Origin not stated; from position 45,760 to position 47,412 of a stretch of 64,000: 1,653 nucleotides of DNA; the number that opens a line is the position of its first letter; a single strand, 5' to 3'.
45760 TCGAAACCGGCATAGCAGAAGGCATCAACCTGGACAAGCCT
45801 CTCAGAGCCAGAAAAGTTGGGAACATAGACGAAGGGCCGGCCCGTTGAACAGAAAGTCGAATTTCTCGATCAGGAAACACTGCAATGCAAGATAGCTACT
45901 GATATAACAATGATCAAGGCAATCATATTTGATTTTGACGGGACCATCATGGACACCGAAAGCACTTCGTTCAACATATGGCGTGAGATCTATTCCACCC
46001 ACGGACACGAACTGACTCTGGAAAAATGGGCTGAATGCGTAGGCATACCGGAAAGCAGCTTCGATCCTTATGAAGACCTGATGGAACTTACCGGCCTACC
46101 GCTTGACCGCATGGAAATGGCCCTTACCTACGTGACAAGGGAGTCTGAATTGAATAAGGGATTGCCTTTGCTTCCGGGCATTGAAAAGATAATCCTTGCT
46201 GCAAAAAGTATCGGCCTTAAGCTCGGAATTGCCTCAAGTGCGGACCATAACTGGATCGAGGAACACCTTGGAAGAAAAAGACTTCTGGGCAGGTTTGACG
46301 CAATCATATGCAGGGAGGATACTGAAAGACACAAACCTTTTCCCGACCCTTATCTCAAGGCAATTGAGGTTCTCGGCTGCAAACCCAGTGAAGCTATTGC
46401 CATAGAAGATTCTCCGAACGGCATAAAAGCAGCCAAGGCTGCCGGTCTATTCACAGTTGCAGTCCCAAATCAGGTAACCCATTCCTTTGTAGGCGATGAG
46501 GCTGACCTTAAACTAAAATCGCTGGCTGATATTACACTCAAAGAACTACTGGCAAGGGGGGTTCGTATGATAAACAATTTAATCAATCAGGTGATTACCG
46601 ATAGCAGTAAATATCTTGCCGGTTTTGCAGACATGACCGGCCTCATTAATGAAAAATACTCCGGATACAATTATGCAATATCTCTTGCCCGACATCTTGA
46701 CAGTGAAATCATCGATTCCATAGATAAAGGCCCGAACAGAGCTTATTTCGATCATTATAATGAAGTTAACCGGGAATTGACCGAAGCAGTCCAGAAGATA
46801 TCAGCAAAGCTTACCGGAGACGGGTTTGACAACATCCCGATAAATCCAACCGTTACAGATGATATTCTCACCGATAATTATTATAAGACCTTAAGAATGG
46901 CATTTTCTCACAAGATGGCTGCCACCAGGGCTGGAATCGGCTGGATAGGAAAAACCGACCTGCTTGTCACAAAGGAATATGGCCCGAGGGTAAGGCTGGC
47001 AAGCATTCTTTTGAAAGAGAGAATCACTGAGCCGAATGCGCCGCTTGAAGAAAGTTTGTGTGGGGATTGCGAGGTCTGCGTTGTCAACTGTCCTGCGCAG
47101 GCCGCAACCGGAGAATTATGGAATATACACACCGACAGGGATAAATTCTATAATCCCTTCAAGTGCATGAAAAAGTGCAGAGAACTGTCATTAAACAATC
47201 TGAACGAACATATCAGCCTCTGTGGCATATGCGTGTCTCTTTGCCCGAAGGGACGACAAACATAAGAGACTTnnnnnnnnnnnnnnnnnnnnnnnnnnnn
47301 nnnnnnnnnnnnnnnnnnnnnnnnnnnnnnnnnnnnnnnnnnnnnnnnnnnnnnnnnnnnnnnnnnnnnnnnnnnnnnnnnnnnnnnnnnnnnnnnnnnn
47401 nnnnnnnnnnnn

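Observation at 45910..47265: Unusual fusion of a HAD phosphatase to a QueG-like 4Fe-4S (epoxyqueuosine-reductase-type) domain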

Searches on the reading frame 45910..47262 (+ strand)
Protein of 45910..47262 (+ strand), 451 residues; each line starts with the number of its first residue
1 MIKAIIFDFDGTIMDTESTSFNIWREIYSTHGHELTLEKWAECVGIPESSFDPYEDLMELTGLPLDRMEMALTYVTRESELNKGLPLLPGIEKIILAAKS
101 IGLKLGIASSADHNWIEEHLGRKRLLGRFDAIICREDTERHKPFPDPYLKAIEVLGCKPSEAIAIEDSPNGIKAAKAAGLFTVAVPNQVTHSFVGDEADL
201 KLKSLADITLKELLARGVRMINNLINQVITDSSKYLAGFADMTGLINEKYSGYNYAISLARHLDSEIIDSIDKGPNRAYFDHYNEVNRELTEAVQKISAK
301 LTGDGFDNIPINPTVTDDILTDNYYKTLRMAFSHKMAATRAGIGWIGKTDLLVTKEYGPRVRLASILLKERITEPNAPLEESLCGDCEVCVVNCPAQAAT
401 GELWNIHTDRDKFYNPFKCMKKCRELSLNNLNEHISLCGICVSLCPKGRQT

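Call 3: search_protein_families(library=pfam, proteins=[window:45910-47262:+], max_evalue=1)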
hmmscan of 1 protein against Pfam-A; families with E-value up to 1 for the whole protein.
window:45910-47262:+ (451 aa): 15 families
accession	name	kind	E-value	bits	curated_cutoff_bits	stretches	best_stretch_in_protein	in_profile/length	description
PF13419.12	HAD_2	-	1.9e-36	126.3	23.8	1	5-185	1-178/178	Haloacid dehalogenase-like hydrolase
PF00702.32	Hydrolase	-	7.6e-29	101.9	26.4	1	2-179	1-191/191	haloacid dehalogenase-like hydrolase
PF13484.11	Fer4_16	-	1e-06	29.8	30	1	384-447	2-65/66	4Fe-4S double cluster binding domain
PF12710.13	HAD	-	2.8e-06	28.3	27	1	5-135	1-130/189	haloacid dehalogenase-like hydrolase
PF12838.12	Fer4_7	-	0.00062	20.6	27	1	384-448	2-51/52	4Fe-4S dicluster domain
PF13242.12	Hydrolase_like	-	0.00076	19.8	22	1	141-191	3-54/75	HAD-hyrolase-like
PF12837.12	Fer4_6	-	0.015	15.7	25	1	381-398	6-23/24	4Fe-4S binding domain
PF06888.18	Put_Phosphatase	-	0.021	14.7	27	1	5-133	3-120/234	Putative Phosphatase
PF13183.11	Fer4_8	-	0.022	15.8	27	1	383-448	4-67/68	4Fe-4S dicluster domain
PF03031.24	NIF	-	0.13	12.4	21.8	1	103-180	54-129/160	NLI interacting factor-like phosphatase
PF00037.32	Fer4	-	0.21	11.9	21.1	2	380-398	4-22/24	4Fe-4S binding domain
PF13187.11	Fer4_9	-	0.29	11.6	27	0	384-448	2-50/52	4Fe-4S dicluster domain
PF13534.11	Fer4_17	-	0.41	11.7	22.2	0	384-448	2-59/61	4Fe-4S dicluster domain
PF13746.11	Fer4_18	-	0.63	10.7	27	0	380-397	57-74/114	4Fe-4S dicluster domain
PF13237.11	Fer4_10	-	0.75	10.2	25.5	0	380-446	5-53/53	4Fe-4S dicluster domain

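Call 4: search_protein_families(library=ncbifam, proteins=[window:45910-47262:+], max_evalue=1)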
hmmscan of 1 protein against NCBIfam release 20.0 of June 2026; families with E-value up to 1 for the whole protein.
window:45910-47262:+ (451 aa): 46 families (the best 25 are shown)
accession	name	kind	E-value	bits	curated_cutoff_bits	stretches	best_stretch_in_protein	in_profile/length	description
TIGR02009.1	PGMB-YQAB-SF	subfamily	6.8e-27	94.9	153.35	1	2-185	1-186/186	beta-phosphoglucomutase family hydrolase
NF008087.0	PRK10826.1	equivalog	7.5e-26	91.1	191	1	2-213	7-220/222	hexitol phosphatase HxpB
TIGR01990.1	bPGM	equivalog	2.3e-22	79.9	189.4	1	2-185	1-186/187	beta-phosphoglucomutase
NF046057.1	bifunc_MtlD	equivalog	3.8e-21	75.2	800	1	2-185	7-191/683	bifunctional mannitol-1-phosphate dehydrogenase/phosphatase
NF053653.1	InDiPhoBT2121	equivalog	7.1e-19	68.2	245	1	2-187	1-188/216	inorganic diphosphatase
NF009804.0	PRK13288.1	equivalog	7.3e-19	68.1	218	1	1-187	2-183/215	pyrophosphatase PpaX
TIGR01509.1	HAD-SF-IA-v3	subfamily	1.2e-18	67.7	29.4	2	68-185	47-154/154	HAD-IA family hydrolase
NF008000.0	PRK10725.1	equivalog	1.8e-18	67.3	215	1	3-185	6-185/188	fructose-1-phosphate/6-phosphogluconate phosphatase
TIGR02253.1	CTE7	subfamily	3.8e-18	66.1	169.75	1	1-208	1-220/221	TIGR02253 family HAD-type hydrolase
NF008610.0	PRK11587.1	equivalog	2.8e-14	53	282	1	78-212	75-207/219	sugar phosphatase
NF009695.0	PRK13222.1-2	equivalog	5.5e-13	48.9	225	1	87-186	95-194/226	phosphoglycolate phosphatase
TIGR00276.1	TIGR00276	equivalog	6.1e-13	48.5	200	1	334-449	133-245/337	tRNA epoxyqueuosine(34) reductase QueG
TIGR01449.2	PGP_bact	equivalog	1e-12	48.1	180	1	83-185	82-184/213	phosphoglycolate phosphatase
TIGR01454.1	AHBA_synth_RP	hypoth_equivalog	8.7e-12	45.1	246.65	1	5-185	1-174/205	AHBA synthesis associated protein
TIGR01422.2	phosphonatase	equivalog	9.8e-12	44.7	220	2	81-187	93-201/251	phosphonoacetaldehyde hydrolase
TIGR02486.1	RDH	subfamily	3.1e-08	33.8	160.35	1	334-446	153-277/314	reductive dehalogenase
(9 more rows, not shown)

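Call 6: find_homologous_proteins(query=window:45910-47262:+)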
Query window:45910-47262:+ (451 aa): 185 proteins with E <= 0.001 among 8000 candidates; the best 120 are listed.
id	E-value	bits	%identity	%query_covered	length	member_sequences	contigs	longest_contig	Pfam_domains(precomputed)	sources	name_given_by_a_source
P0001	2.6e-77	278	52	51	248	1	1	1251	PF12837.13,PF00037.33,PF13484.12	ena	-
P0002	4.8e-77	278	52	51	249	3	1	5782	PF00037.33,PF13484.12,PF12838.13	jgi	-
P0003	9.1e-77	277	57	48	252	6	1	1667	PF00037.33,PF13484.12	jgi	jgi:epoxyqueuosine reductase QueG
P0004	1.1e-75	273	52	49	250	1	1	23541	PF00037.33,PF13484.12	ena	-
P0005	1.3e-75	273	51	53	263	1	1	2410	PF12837.13,PF00037.33,PF13484.12,PF13237.12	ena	-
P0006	3.2e-75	271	54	50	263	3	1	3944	PF00037.33,PF13484.12,PF12838.13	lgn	-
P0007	1.1e-74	270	51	50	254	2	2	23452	PF00037.33,PF13484.12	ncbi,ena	-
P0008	2.2e-73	265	48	52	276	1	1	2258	PF00037.33,PF13484.12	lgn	-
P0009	1.1e-72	263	49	51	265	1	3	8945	PF00037.33,PF13484.12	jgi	jgi:epoxyqueuosine reductase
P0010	1.4e-72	263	50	50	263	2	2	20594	PF00037.33,PF13484.12,PF13237.12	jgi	jgi:epoxyqueuosine reductase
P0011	3.8e-72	261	50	51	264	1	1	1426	PF00037.33,PF13484.12,PF12838.13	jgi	jgi:epoxyqueuosine reductase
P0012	7.7e-72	260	54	48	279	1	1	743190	PF13484.12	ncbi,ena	-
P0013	1.1e-71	260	50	51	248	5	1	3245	PF12837.13,PF00037.33,PF13484.12,PF13534.12,PF13237.12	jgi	-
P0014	4.3e-71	258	47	53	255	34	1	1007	PF13484.12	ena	-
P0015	3.2e-70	255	49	51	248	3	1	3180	PF00037.33,PF13484.12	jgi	jgi:epoxyqueuosine reductase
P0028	1.4e-60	223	44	54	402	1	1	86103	PF00037.33,PF13484.12,PF12838.13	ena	-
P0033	1.1e-54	204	48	49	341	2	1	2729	PF13419.13,PF00702.33,PF12675.13,PF12710.14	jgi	jgi:HAD superfamily hydrolase (TIGR01509 family)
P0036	4.5e-52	195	48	48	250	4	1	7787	PF13419.13,PF00702.33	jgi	jgi:HAD superfamily hydrolase (TIGR01509 family)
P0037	5.2e-52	195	46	48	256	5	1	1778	PF13419.13,PF00702.33,PF13242.13,PF12710.14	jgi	jgi:HAD superfamily hydrolase (TIGR01509 family)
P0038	7.1e-52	195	47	48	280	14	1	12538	PF13419.13,PF00702.33,PF13242.13,PF12710.14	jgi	jgi:HAD superfamily hydrolase (TIGR01509 family)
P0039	8.8e-52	194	47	48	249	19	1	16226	PF13419.13,PF00702.33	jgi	jgi:HAD superfamily hydrolase (TIGR01509 family)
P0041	2.1e-51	193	46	45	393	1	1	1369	PF13419.13,PF00702.33,PF13508.14,PF13527.14,PF00583.32,PF12710.14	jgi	jgi:HAD superfamily hydrolase (TIGR01509 family)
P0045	8.7e-51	191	47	48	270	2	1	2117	PF13419.13,PF00702.33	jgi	jgi:HAD superfamily hydrolase (TIGR01509 family)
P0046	9.8e-51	191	47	48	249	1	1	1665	PF13419.13,PF00702.33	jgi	jgi:HAD superfamily hydrolase (TIGR01509 family)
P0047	3.6e-50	189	39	60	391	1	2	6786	PF13419.13,PF00702.33,PF13508.14,PF13527.14,PF00583.32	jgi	jgi:HAD superfamily hydrolase (TIGR01509 family)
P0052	2.5e-49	186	46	48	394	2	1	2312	PF13419.13,PF00702.33,PF13508.14,PF13527.14,PF00583.32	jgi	jgi:HAD superfamily hydrolase (TIGR01509 family)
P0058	5.6e-49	185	44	48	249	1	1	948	PF13419.13,PF00702.33,PF12710.14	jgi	jgi:HAD superfamily hydrolase (TIGR01509 family)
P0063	1.3e-48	184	44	45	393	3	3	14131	PF13419.13,PF00702.33,PF13508.14,PF13527.14,PF00583.32,PF12710.14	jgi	jgi:HAD superfamily hydrolase (TIGR01509 family)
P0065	1.4e-48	184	44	49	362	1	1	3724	PF13419.13,PF00702.33,PF01503.23,PF12710.14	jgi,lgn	jgi:HAD superfamily hydrolase (TIGR01509 family)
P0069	3.5e-48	182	45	45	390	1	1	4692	PF13419.13,PF00702.33,PF13508.14,PF13527.14,PF00583.32,PF12710.14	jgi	jgi:HAD superfamily hydrolase (TIGR01509 family)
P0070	3.7e-48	182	44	45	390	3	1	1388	PF13419.13,PF00702.33,PF13508.14,PF13527.14,PF00583.32,PF12710.14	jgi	jgi:HAD superfamily hydrolase (TIGR01509 family)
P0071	3.7e-48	182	44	45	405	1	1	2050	PF13419.13,PF00702.33,PF13508.14,PF00583.32,PF12710.14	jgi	jgi:HAD superfamily hydrolase (TIGR01509 family)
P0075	5.9e-48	182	45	48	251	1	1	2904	PF13419.13,PF00702.33,PF12710.14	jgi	jgi:HAD superfamily hydrolase (TIGR01509 family)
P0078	7.9e-48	181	44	48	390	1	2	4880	PF13419.13,PF00702.33,PF13508.14,PF13527.14,PF00583.32,PF12710.14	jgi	jgi:HAD superfamily hydrolase (TIGR01509 family)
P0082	1.8e-47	180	43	48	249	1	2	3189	PF13419.13,PF00702.33,PF12710.14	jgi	jgi:HAD superfamily hydrolase (TIGR01509 family)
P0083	2.0e-47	180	44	47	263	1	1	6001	PF13419.13,PF00702.33,PF12710.14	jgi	jgi:HAD superfamily hydrolase (TIGR01509 family)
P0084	2.2e-47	180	44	48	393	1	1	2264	PF13419.13,PF00702.33,PF13508.14,PF13527.14,PF00583.32,PF12710.14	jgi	jgi:HAD superfamily hydrolase (TIGR01509 family)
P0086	3.5e-47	179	45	48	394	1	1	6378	PF13419.13,PF00702.33,PF13508.14,PF13527.14,PF00583.32,PF12710.14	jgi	jgi:HAD superfamily hydrolase (TIGR01509 family)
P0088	4.0e-47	179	44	48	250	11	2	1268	PF13419.13,PF00702.33,PF12710.14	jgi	jgi:HAD superfamily hydrolase (TIGR01509 family)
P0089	4.8e-47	179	44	48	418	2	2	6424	PF13419.13,PF00702.33,PF13508.14,PF00583.32,PF12710.14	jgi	jgi:HAD superfamily hydrolase (TIGR01509 family)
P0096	4.1e-46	176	38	55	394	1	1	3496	PF13419.13,PF00702.33,PF13508.14,PF13527.14,PF00583.32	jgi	jgi:HAD superfamily hydrolase (TIGR01509 family)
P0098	5.9e-46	175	44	48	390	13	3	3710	PF13419.13,PF00702.33,PF13508.14,PF13527.14,PF00583.32,PF12710.14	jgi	jgi:HAD superfamily hydrolase (TIGR01509 family)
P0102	1.0e-45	174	44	48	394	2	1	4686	PF13419.13,PF00702.33,PF13508.14,PF13527.14,PF00583.32,PF12710.14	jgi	jgi:HAD superfamily hydrolase (TIGR01509 family)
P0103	1.9e-45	173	44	48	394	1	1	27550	PF13419.13,PF00702.33,PF13508.14,PF13527.14,PF00583.32,PF12710.14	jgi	jgi:HAD superfamily hydrolase (TIGR01509 family)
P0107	2.6e-45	173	43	48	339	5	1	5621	PF13419.13,PF00702.33,PF13242.13,PF12710.14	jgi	jgi:HAD superfamily hydrolase (TIGR01509 family)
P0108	2.6e-45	173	43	45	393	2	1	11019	PF13419.13,PF00702.33,PF13508.14,PF13527.14,PF00583.32,PF12710.14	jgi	jgi:HAD superfamily hydrolase (TIGR01509 family)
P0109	3.7e-45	172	43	48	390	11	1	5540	PF13419.13,PF00702.33,PF13508.14,PF13527.14,PF00583.32,PF12710.14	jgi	jgi:HAD superfamily hydrolase (TIGR01509 family)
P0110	7.1e-45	171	42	47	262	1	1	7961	PF13419.13,PF00702.33,PF12710.14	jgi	jgi:HAD superfamily hydrolase (TIGR01509 family)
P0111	7.1e-45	171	43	48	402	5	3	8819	PF13419.13,PF00702.33,PF13508.14,PF13527.14,PF00583.32,PF12710.14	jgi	jgi:HAD superfamily hydrolase (TIGR01509 family)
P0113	8.2e-45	171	42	45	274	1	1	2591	PF13419.13,PF00702.33,PF12710.14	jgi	jgi:HAD superfamily hydrolase (TIGR01509 family)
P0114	2.1e-44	170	44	47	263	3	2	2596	PF13419.13,PF00702.33,PF12710.14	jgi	jgi:HAD superfamily hydrolase (TIGR01509 family)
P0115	2.2e-44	170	43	48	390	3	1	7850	PF13419.13,PF00702.33,PF13508.14,PF13527.14,PF00583.32,PF12710.14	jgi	jgi:HAD superfamily hydrolase (TIGR01509 family)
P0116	3.2e-44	169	45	47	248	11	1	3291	PF13419.13,PF00702.33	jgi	jgi:HAD superfamily hydrolase (TIGR01509 family)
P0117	3.4e-44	169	42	48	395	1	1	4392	PF13419.13,PF00702.33,PF13508.14,PF13527.14,PF00583.32,PF12710.14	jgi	jgi:HAD superfamily hydrolase (TIGR01509 family)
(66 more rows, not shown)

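Call 10: find_encoding_contigs(protein=window:45910-47262:+, flank=10000)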
Protein window:45910-47262:+ (451 aa): 2 contigs read that carry it; 2 places shown.
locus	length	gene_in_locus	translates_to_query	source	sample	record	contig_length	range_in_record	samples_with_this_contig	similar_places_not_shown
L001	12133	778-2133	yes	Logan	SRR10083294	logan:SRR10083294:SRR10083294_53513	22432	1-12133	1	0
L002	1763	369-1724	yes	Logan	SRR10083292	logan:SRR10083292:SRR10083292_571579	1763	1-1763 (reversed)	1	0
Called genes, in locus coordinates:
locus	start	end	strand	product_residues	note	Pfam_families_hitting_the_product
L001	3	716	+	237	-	?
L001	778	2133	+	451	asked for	PF00702:Hydrolase, PF12710:HAD (weak), PF13419:HAD_2, PF13484:Fer4_16 (weak)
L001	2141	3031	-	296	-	PF00892:EamA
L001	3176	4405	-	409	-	PF00108:Thiolase_N, PF02803:Thiolase_C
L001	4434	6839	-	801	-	PF02737:3HCDH_N, PF00725:3HCDH, PF00378:ECH_1, PF16113:ECH_2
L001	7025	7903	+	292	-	PF00892:EamA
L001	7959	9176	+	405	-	PF21033:RMD1-3 (faint)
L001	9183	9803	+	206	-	PF05014:Nuc_deoxyrib_tr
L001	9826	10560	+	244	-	PF01553:Acyltransferase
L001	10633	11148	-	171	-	PF01252:Peptidase_A8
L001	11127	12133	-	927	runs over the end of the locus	PF00133:tRNA-synt_1, PF09334:tRNA-synt_1g, PF13603:tRNA-synt_1_2 (weak), PF01406:tRNA-synt_1e (weak), PF01921:tRNA-synt_1f (weak), PF08264:Anticodon_1, PF06827:zf-FPG_IleRS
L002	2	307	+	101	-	?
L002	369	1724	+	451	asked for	PF00702:Hydrolase, PF12710:HAD (weak), PF13419:HAD_2, PF13484:Fer4_16 (weak)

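Call 12: find_encoding_contigs(protein=P0012, flank=8000, max_places=3)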
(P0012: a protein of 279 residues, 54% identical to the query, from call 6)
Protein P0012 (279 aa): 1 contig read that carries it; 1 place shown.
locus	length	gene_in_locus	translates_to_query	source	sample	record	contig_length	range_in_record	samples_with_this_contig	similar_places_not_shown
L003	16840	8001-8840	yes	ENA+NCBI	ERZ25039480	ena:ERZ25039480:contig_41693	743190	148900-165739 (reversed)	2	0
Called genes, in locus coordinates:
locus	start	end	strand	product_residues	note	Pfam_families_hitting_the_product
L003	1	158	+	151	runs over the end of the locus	PF00583:Acetyltransf_1, PF13673:Acetyltransf_10 (weak), PF13508:Acetyltransf_7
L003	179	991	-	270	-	-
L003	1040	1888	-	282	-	-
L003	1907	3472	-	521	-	PF01554:MatE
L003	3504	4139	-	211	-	PF00440:TetR_N, PF21303:TetR_C_39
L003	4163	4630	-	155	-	PF20589:DUF6790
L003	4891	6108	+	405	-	PF00155:Aminotran_1_2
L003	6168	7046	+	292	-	PF00753:Lactamase_B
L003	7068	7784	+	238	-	PF03279:Lip_A_acyltrans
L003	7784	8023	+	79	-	PF03279:Lip_A_acyltrans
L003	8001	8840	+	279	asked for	PF13484:Fer4_16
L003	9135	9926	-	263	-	PF00561:Abhydrolase_1 (weak), PF12146:Hydrolase_4 (weak), PF12697:Abhydrolase_6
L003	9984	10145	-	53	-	-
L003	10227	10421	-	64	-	-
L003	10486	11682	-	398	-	PF02684:LpxB (weak)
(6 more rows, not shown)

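Call 13: find_encoding_contigs(protein=P0004, flank=8000, max_places=3)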
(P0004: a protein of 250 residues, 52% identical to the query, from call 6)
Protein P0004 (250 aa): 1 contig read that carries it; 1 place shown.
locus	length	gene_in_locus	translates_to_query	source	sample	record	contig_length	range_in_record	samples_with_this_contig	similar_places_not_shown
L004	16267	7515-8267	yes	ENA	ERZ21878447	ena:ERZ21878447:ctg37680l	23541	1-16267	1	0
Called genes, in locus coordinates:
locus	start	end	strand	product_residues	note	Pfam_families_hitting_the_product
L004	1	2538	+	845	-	?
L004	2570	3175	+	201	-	PF00072:Response_reg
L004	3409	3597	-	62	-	-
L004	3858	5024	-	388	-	-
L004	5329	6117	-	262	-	-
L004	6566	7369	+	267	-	-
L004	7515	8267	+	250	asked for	PF00037:Fer4 (faint), PF13484:Fer4_16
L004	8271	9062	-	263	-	PF01209:Ubie_methyltran (weak), PF02353:CMAS (weak), PF13489:Methyltransf_23, PF13847:Methyltransf_31, PF08241:Methyltransf_11, PF08242:Methyltransf_12, PF13649:Methyltransf_25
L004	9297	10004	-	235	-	-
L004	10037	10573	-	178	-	PF14385:DUF4416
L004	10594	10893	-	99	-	-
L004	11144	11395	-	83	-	-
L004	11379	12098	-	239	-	-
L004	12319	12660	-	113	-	-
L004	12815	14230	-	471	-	PF00069:Pkinase, PF07714:PK_Tyr_Ser-Thr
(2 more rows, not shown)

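Call 14: find_encoding_contigs(protein=P0007, flank=8000, max_places=3)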
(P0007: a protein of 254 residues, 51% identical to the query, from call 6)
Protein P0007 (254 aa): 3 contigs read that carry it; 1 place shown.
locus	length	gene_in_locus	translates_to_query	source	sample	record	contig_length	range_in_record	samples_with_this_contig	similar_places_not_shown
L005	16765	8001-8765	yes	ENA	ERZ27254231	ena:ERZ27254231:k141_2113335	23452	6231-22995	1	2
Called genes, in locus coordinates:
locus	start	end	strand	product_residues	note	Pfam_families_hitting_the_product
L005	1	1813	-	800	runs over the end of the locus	PF01588:tRNA_bind, PF03483:B3_4, PF03484:B5, PF17759:tRNA_synthFbeta, PF03147:FDX-ACB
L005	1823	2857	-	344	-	PF02912:Phe_tRNA-synt_N, PF01409:tRNA-synt_2d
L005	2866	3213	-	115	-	PF00453:Ribosomal_L20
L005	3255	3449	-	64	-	PF01632:Ribosomal_L35p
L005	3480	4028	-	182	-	PF05198:IF3_N, PF00707:IF3_C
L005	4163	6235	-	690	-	PF02824:TGS, PF07973:tRNA_SAD, PF00587:tRNA-synt_2b, PF03129:HGTP_anticodon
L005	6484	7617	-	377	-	PF13439:Glyco_transf_4, PF13579:Glyco_trans_4_4, PF00534:Glycos_transf_1, PF13692:Glyco_trans_1_4, PF13524:Glyco_trans_1_2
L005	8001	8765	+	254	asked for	PF00037:Fer4 (faint), PF13484:Fer4_16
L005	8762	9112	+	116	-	-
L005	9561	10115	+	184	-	PF08002:DUF1697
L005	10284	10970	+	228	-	-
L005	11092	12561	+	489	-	PF01546:Peptidase_M20, PF07687:M20_dimer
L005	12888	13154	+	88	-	-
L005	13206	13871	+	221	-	PF13186:SPASM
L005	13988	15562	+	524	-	-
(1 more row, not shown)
